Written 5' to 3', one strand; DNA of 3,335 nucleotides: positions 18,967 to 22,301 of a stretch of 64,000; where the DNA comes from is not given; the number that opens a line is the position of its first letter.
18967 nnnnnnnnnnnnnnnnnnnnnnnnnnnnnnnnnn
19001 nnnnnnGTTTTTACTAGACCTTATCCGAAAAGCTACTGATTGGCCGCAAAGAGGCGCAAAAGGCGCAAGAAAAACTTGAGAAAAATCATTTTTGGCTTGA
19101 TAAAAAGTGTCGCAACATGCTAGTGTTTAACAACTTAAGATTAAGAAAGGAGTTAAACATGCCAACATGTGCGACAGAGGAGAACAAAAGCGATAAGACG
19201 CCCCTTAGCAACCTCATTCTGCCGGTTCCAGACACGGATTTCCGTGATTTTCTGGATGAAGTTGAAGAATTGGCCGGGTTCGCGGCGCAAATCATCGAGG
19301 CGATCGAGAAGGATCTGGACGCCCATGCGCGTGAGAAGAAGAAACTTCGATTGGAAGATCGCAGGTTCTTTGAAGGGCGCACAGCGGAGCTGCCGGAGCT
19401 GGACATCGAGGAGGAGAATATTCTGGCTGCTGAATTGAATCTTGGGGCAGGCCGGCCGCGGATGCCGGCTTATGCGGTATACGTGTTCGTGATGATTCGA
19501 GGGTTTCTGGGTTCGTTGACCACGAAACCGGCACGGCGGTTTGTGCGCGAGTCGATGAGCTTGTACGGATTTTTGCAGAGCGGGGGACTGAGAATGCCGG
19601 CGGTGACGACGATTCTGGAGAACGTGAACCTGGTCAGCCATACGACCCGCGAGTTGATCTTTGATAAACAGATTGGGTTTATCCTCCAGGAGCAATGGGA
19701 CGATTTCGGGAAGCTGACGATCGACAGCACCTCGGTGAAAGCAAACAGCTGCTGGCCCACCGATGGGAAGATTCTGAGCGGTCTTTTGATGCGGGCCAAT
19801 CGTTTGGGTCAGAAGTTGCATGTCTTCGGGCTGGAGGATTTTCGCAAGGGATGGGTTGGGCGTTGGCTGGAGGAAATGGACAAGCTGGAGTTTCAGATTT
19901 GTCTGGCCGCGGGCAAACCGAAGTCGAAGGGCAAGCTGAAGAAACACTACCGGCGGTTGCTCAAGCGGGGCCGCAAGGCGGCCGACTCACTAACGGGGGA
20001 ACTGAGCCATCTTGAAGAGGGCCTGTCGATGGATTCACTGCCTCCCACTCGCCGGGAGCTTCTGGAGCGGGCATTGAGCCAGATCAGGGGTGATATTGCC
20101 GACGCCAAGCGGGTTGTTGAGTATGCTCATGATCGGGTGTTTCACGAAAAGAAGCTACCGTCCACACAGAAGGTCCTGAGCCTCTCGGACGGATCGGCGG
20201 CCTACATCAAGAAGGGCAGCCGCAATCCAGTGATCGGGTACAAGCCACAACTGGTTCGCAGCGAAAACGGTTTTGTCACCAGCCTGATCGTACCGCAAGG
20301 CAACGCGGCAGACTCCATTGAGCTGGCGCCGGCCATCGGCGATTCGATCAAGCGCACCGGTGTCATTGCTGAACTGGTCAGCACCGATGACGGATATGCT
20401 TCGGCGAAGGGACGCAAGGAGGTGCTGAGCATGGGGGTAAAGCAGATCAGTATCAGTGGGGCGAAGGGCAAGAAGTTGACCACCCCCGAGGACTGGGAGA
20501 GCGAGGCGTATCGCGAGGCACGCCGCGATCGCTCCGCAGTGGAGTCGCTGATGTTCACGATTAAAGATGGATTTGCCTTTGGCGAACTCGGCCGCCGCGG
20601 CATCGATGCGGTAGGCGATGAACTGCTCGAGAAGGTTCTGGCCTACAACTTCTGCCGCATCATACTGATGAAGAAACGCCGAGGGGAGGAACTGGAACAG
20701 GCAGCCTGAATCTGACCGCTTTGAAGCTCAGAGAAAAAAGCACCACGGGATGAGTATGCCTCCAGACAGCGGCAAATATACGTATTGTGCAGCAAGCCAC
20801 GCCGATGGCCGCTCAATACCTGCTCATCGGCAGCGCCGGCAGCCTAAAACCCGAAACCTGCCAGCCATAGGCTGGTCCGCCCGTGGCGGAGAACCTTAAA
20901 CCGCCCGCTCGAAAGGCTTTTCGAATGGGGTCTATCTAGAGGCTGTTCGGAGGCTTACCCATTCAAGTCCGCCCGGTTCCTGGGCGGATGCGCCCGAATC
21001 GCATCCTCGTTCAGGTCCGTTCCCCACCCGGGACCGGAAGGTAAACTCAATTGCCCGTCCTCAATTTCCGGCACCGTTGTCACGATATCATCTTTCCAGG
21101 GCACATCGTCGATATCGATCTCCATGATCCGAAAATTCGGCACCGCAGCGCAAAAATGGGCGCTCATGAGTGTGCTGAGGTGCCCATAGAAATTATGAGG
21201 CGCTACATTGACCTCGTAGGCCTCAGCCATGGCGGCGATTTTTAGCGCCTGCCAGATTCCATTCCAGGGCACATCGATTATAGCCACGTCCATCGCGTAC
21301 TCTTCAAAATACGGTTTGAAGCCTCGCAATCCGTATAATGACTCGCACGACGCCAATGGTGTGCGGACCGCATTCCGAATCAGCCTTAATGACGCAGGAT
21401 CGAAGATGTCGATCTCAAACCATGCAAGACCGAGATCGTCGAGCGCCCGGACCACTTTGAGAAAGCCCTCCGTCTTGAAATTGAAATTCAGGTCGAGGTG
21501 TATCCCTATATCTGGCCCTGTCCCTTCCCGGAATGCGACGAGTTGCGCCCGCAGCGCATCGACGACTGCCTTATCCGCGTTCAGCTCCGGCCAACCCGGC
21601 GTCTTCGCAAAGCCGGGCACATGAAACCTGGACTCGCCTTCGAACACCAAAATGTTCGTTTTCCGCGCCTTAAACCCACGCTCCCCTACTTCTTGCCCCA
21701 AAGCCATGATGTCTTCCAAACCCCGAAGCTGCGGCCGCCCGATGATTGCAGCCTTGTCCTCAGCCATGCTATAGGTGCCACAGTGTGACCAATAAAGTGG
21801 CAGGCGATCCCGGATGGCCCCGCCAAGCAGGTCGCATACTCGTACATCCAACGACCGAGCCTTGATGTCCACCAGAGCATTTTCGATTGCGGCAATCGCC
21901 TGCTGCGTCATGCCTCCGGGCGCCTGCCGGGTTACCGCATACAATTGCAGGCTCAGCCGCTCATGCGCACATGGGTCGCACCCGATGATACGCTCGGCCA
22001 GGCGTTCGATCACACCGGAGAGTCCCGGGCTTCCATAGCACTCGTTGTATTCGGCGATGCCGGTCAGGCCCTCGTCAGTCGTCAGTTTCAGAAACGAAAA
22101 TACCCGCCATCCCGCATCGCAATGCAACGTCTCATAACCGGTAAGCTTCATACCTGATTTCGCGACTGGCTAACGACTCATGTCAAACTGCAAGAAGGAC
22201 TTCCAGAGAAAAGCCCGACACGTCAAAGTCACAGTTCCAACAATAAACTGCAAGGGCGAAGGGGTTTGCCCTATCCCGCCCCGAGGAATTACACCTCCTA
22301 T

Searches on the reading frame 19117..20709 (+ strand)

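Call 52: search_protein_families(library=pfam, proteins=[window:19117-20709:+], max_evalue=0.00001)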
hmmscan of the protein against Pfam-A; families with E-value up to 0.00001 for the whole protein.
window:19117-20709:+ (530 aa): 1 family
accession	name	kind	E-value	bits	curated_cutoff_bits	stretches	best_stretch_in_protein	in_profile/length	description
PF01609.27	DDE_Tnp_1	-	9.7e-09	35.7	23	1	372-512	33-200/200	Transposase DDE domain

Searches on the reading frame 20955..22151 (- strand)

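Call 52: search_protein_families(library=pfam, proteins=[window:20955-22151:-], max_evalue=0.00001)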
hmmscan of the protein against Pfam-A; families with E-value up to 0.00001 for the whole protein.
window:20955-22151:- (398 aa): 2 families
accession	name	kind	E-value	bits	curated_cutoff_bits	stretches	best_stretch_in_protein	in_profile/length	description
PF13378.12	MR_MLE_C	-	9e-43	146.9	29.4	1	157-384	12-219/219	Enolase C-terminal domain-like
PF02746.21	MR_MLE_N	-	8e-11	42.6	22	1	18-110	28-117/117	Mandelate racemase / muconate lactonizing enzyme, N-terminal domain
